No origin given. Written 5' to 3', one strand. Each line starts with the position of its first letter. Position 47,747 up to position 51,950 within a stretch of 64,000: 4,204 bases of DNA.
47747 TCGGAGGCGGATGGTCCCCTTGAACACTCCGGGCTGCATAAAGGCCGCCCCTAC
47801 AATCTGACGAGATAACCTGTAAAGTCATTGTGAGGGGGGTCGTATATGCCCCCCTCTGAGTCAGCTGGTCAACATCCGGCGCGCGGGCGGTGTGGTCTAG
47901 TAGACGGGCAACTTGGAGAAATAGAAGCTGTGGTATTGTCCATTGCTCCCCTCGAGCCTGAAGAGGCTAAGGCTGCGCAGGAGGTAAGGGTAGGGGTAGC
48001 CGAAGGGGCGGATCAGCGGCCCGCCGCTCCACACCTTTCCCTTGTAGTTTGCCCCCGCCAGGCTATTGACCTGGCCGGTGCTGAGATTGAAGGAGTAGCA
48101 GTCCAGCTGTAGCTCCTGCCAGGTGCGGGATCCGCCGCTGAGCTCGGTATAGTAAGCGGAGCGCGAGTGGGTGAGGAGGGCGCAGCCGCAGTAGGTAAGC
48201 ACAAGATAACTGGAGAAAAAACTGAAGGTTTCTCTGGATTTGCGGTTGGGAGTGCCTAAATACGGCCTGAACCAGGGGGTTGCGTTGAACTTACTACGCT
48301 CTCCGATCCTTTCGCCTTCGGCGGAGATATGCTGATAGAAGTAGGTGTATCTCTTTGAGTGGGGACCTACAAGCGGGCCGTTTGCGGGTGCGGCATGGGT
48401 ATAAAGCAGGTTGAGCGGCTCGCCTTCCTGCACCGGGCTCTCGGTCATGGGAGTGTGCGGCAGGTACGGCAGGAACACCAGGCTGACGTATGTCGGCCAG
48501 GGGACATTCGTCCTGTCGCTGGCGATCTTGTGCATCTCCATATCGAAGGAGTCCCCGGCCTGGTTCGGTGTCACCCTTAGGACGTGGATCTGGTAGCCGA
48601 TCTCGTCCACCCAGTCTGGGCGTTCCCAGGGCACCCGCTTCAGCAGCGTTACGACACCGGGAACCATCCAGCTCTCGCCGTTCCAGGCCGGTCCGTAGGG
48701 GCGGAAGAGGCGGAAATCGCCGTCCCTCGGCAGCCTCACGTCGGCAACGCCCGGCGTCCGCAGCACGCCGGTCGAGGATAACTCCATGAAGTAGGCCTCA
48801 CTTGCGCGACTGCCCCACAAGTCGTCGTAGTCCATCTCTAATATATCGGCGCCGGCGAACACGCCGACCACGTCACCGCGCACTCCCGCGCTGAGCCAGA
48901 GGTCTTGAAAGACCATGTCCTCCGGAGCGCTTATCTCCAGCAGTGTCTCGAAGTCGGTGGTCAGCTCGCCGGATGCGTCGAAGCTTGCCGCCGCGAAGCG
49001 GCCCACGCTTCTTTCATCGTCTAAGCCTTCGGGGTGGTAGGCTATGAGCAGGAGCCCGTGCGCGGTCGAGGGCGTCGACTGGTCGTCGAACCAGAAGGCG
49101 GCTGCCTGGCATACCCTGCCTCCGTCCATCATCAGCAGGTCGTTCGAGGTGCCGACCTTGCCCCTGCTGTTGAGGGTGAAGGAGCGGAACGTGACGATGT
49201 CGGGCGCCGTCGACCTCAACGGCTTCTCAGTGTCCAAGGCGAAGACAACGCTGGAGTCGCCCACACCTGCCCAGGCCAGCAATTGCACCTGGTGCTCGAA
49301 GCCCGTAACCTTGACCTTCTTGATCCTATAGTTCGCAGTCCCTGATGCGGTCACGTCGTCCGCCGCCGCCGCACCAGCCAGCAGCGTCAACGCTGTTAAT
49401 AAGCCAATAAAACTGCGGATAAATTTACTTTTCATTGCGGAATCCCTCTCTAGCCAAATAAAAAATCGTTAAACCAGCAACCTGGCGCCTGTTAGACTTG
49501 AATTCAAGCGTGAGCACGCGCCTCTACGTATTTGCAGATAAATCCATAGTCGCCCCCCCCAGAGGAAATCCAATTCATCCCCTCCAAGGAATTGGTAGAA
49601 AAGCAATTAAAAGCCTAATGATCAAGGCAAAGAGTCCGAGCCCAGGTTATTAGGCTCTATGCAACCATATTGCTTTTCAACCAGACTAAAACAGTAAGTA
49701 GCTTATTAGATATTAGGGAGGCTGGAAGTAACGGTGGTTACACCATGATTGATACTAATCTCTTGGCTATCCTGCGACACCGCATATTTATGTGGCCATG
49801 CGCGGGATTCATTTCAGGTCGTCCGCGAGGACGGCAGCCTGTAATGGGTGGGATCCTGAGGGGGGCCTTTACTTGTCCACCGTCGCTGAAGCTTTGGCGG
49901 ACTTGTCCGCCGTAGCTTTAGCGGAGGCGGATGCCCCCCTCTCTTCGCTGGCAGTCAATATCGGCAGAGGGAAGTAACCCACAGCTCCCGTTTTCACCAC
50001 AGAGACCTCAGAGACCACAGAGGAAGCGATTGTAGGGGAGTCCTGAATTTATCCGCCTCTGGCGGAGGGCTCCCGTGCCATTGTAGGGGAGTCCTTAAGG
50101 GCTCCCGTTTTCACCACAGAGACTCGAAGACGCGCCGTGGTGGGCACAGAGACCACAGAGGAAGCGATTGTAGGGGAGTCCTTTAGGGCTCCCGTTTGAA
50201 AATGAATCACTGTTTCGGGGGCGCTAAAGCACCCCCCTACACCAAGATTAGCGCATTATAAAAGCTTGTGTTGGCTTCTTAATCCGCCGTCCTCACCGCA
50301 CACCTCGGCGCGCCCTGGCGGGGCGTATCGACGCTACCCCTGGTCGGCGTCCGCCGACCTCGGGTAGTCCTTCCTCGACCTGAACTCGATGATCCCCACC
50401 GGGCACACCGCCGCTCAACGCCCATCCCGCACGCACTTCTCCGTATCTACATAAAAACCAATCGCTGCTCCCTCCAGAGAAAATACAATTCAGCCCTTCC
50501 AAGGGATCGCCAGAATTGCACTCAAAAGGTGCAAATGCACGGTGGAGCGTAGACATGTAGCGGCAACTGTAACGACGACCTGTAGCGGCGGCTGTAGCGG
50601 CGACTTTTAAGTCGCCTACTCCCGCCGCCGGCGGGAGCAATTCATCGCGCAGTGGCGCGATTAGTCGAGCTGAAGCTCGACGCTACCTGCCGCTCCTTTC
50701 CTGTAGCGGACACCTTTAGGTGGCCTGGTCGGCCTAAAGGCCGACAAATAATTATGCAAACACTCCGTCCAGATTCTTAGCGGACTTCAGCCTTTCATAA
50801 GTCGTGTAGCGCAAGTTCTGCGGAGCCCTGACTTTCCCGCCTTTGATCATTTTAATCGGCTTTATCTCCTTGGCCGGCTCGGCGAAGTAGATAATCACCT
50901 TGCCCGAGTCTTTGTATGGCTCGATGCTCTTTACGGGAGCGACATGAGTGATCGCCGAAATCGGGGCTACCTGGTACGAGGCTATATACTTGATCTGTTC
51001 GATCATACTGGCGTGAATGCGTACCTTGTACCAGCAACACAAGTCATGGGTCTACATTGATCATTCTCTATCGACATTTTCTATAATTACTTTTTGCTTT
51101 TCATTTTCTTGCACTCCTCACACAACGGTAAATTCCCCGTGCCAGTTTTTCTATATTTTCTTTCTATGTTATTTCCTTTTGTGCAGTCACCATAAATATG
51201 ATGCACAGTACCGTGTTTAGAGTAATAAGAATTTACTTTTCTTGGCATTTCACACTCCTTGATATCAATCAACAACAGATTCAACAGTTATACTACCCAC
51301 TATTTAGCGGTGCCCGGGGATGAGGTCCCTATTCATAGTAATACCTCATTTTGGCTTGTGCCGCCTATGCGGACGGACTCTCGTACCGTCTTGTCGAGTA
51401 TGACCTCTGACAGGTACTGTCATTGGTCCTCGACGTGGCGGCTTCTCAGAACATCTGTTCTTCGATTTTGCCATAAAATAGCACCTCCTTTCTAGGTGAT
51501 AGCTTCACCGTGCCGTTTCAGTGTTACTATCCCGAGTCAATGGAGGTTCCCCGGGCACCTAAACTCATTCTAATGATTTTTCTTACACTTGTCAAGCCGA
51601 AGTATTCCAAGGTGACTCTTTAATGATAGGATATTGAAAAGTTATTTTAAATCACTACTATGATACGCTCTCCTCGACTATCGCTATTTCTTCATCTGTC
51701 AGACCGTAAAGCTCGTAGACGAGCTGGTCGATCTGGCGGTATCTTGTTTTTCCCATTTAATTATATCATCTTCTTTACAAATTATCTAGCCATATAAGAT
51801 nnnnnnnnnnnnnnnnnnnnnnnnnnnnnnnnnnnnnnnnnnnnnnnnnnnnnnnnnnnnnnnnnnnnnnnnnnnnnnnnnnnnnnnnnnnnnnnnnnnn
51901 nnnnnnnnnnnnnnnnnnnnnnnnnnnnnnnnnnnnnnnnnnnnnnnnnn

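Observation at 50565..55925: AT-rich mosaic segment bracketed by rearranged composite REP arrays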

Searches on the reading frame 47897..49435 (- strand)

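Call 12: search_protein_families(library=pfam, proteins=[window:47897-49435:-], max_evalue=0.01)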
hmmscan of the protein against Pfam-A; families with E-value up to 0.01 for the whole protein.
window:47897-49435:- (512 aa): 0 families

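Call 24: search_protein_families(library=ncbifam, proteins=[window:47897-49435:-], max_evalue=0.01)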
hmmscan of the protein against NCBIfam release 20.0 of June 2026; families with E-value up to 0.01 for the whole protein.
window:47897-49435:- (512 aa): 0 families

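Call 25: search_protein_families(library=padloc, proteins=[window:47897-49435:-], max_evalue=0.01)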
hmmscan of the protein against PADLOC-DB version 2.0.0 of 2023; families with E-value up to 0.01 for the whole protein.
window:47897-49435:- (512 aa): 0 families

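Call 81: search_protein_families(library=phrogs, proteins=[window:47897-49435:-], max_evalue=0.01)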
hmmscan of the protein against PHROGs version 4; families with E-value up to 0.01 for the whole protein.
window:47897-49435:- (512 aa): 0 families

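Call 97: search_protein_families(library=pfam, proteins=[L213:755-1495:+], max_evalue=0.01)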
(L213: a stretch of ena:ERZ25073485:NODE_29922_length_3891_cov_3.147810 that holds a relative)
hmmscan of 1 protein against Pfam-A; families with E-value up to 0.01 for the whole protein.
L213:755-1495:+ (246 aa): 1 family
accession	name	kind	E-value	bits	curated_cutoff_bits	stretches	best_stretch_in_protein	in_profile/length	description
PF00730.31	HhH-GPD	-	0.0026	18.5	26.2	0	47-202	2-102/108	HhH-GPD superfamily base excision DNA repair protein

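Call 98: search_protein_families(library=padloc, proteins=[L213:755-1495:+], max_evalue=0.01)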
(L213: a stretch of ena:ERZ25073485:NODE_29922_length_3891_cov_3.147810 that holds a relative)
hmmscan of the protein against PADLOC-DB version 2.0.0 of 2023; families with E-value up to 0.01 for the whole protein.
L213:755-1495:+ (246 aa): 0 families

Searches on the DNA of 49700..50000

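Call 63: search_rna_families(source=window, start=49700, end=50000, threshold=gathering, show_alignments=1)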
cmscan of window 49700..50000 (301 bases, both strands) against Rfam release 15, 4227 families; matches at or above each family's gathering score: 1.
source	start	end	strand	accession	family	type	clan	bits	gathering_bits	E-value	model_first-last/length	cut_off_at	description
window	49791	49875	+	RF02967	DUF3800-VII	Gene; sRNA;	-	48.1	36.2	5.5e-09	1-90/90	no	DUF3800-VII RNA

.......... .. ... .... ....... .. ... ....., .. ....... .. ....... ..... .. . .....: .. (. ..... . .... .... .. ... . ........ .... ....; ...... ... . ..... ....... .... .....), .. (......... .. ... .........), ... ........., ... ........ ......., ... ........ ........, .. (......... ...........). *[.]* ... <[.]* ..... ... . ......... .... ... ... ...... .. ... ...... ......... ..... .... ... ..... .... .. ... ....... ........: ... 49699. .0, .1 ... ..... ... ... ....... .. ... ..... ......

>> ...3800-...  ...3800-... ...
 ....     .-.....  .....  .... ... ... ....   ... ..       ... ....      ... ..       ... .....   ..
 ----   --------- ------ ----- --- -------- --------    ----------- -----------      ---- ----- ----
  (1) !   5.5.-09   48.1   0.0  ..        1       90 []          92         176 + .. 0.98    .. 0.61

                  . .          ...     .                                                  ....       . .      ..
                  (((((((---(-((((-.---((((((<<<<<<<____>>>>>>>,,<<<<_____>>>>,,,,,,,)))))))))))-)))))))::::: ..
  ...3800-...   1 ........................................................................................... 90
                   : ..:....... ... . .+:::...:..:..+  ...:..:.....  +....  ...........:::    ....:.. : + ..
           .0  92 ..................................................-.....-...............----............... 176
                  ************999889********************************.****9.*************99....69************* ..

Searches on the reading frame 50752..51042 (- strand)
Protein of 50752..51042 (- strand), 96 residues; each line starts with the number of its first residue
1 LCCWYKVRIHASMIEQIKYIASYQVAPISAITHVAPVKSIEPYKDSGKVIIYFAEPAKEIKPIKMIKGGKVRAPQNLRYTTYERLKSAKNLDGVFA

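Call 12: search_protein_families(library=pfam, proteins=[window:50752-51042:-], max_evalue=0.01)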
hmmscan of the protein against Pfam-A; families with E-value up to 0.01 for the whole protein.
window:50752-51042:- (96 aa): 0 families

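Call 24: search_protein_families(library=ncbifam, proteins=[window:50752-51042:-], max_evalue=0.01)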
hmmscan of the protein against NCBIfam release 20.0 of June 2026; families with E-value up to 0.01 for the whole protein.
window:50752-51042:- (96 aa): 0 families

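Call 25: search_protein_families(library=padloc, proteins=[window:50752-51042:-], max_evalue=0.01)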
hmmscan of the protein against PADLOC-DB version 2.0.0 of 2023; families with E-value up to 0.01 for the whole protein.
window:50752-51042:- (96 aa): 0 families

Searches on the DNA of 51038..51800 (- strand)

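Call 83: search_dna_similar(query=window:51038-51800:-, collection=plasmids, mode=distant, max_evalue=0.001, max_rows=10)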
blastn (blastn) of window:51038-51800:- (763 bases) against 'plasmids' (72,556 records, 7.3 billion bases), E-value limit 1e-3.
Records with a match: 3; places in all: 3; records where one place covers at least 80% of the query: 0.
Best place of each record, by identity: 80-90% 1; 60-80% 2.
By first word of the organism name: Haloarcula 2; Halobaculum 1.
By predicted mobility (MOB-suite, as given by PLSDB): non-mobilizable 3.
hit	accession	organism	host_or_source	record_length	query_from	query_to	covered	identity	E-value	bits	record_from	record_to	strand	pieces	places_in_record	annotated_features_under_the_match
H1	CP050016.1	Haloarcula sp. JP-L23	-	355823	68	130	8%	82.5%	2e-7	65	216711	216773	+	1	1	none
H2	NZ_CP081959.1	Halobaculum magnesiiphilum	cell culture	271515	68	131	8%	79.7%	3e-5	58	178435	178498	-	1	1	N-6 DNA methylase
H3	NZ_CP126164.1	Haloarcula pelagica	cell culture,sediment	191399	68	131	8%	78.1%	4e-4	54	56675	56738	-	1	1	N-6 DNA methylase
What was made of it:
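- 51673..51740 (-): Relic of the displaced 3' end ('tail') of an earlier RM allele. It encodes .............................*. It also matches the 3' ends of methylase genes on haloarchaeal plasmids (call 83).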

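Call 84: search_dna_similar(query=window:51038-51800:-, collection=phages, mode=distant, max_evalue=0.001, max_rows=10)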
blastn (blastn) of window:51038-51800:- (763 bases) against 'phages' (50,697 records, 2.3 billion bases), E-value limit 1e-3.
No match.

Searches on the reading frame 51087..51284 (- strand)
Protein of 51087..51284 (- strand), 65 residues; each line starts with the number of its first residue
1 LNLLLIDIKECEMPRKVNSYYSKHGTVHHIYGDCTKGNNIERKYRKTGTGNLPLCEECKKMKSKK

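Call 12: search_protein_families(library=pfam, proteins=[window:51087-51284:-], max_evalue=0.01)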
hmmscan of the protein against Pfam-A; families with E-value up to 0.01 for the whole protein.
window:51087-51284:- (65 aa): 0 families

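Call 24: search_protein_families(library=ncbifam, proteins=[window:51087-51284:-], max_evalue=0.01)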
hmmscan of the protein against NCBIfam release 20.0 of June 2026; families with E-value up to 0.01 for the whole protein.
window:51087-51284:- (65 aa): 0 families

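Call 25: search_protein_families(library=padloc, proteins=[window:51087-51284:-], max_evalue=0.01)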
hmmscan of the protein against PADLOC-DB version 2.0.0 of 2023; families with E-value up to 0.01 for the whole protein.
window:51087-51284:- (65 aa): 0 families

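Call 80: search_protein_families(library=pfam, proteins=[window:51090-51248:-], max_evalue=1)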
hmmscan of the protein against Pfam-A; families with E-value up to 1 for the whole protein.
seq(53 aa): 0 families

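Call 81: search_protein_families(library=phrogs, proteins=[window:51090-51248:-], max_evalue=0.01)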
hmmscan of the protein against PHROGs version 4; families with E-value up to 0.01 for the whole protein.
seq(53 aa): 0 families
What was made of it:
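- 51087..51248 (-): A 53-aa Cys-rich small ORF with its own ribosome-binding site. No Pfam or PHROG family (calls 80, 81).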

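Call 92: search_protein_representatives(protein=window:51087-51248:-)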
Query: 53 residues. Proteins with E-value up to 0.001 (for the whole library): 154; up to 1e-10: 2; up to 1e-30: 0. The best 150 are listed.
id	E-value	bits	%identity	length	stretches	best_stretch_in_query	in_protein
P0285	1.3e-16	75.7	43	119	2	2-49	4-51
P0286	1.1e-11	60.3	46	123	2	2-48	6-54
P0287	3.1e-10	55.8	40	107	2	10-49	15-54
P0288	5.9e-10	54.9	43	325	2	8-50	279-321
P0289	2.0e-09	53.2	51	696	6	22-43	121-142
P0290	3.3e-09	52.6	54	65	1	7-52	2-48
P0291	4.4e-09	52.2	47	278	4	8-31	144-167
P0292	4.5e-09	52.2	52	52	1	7-52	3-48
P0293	6.1e-09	51.8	42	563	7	9-25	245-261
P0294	1.7e-08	50.4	38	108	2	7-50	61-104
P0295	1.9e-08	50.2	47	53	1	4-50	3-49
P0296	2.2e-08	50.0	53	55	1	8-50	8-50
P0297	5.9e-08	48.7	46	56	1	2-53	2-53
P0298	6.1e-08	48.6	52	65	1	7-50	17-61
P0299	7.7e-08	48.3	53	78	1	8-52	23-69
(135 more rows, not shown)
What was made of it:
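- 51087..51248 (-): 154 representative homologues with E <= 1e-3 in 1.84 billion proteins (call 92).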
